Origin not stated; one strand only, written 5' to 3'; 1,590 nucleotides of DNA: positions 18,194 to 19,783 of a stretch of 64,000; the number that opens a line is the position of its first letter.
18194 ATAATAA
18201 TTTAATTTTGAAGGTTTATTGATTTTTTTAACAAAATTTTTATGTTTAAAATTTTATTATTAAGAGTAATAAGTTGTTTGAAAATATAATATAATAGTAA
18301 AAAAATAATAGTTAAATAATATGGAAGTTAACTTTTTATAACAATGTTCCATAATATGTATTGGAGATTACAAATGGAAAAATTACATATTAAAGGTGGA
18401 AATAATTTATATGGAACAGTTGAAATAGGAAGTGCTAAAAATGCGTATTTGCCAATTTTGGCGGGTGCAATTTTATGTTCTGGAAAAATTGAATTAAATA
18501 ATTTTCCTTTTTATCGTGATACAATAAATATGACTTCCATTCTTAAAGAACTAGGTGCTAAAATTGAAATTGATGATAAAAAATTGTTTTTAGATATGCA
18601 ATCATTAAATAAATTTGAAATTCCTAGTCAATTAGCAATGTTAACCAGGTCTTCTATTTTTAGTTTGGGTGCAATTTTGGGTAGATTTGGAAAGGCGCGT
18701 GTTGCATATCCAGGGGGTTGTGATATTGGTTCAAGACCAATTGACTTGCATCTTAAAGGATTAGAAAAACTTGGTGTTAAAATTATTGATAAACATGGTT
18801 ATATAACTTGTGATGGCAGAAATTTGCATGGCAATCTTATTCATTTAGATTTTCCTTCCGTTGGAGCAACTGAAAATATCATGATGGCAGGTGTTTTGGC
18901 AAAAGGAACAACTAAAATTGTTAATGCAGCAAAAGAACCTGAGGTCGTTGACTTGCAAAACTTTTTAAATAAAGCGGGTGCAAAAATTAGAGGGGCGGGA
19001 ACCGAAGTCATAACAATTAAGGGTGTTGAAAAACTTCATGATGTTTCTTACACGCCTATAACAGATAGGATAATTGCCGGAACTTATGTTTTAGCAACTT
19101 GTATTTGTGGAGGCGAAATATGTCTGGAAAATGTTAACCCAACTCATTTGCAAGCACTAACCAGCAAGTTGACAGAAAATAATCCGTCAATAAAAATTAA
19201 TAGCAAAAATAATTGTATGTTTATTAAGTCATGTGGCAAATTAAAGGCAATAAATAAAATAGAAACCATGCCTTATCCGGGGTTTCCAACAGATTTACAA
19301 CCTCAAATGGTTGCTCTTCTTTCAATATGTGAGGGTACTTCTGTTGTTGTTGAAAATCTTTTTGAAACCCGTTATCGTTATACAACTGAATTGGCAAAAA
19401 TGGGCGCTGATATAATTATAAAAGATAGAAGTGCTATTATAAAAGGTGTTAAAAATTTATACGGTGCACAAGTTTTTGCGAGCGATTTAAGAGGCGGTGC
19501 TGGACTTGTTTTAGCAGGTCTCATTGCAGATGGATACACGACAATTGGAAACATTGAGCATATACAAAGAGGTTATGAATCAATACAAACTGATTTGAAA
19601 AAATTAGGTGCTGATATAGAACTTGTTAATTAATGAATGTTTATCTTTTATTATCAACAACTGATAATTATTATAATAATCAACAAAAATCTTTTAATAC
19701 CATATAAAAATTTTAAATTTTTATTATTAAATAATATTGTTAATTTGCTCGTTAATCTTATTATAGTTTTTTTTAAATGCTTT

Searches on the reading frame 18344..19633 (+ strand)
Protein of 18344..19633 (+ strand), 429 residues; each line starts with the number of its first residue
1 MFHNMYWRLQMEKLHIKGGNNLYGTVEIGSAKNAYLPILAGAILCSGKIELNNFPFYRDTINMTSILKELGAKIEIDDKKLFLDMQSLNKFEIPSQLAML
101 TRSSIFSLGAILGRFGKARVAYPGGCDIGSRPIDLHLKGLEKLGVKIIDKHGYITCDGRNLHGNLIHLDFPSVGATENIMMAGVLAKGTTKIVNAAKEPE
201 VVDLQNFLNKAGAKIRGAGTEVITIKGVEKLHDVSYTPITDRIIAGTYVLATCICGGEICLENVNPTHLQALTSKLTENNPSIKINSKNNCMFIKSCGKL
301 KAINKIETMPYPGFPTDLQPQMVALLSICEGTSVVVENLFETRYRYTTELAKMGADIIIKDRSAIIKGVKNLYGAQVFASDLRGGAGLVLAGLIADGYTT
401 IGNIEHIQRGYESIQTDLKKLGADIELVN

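Call 22: search_protein_families(library=pfam, proteins=[window:18344-19633:+], max_evalue=0.001)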
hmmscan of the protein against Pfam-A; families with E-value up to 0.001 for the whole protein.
window:18344-19633:+ (429 aa): 1 family
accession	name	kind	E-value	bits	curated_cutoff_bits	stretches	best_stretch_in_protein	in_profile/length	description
PF00275.25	EPSP_synthase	-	1e-88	298.3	22.8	1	17-416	2-415/417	EPSP synthase (3-phosphoshikimate 1-carboxyvinyltransferase)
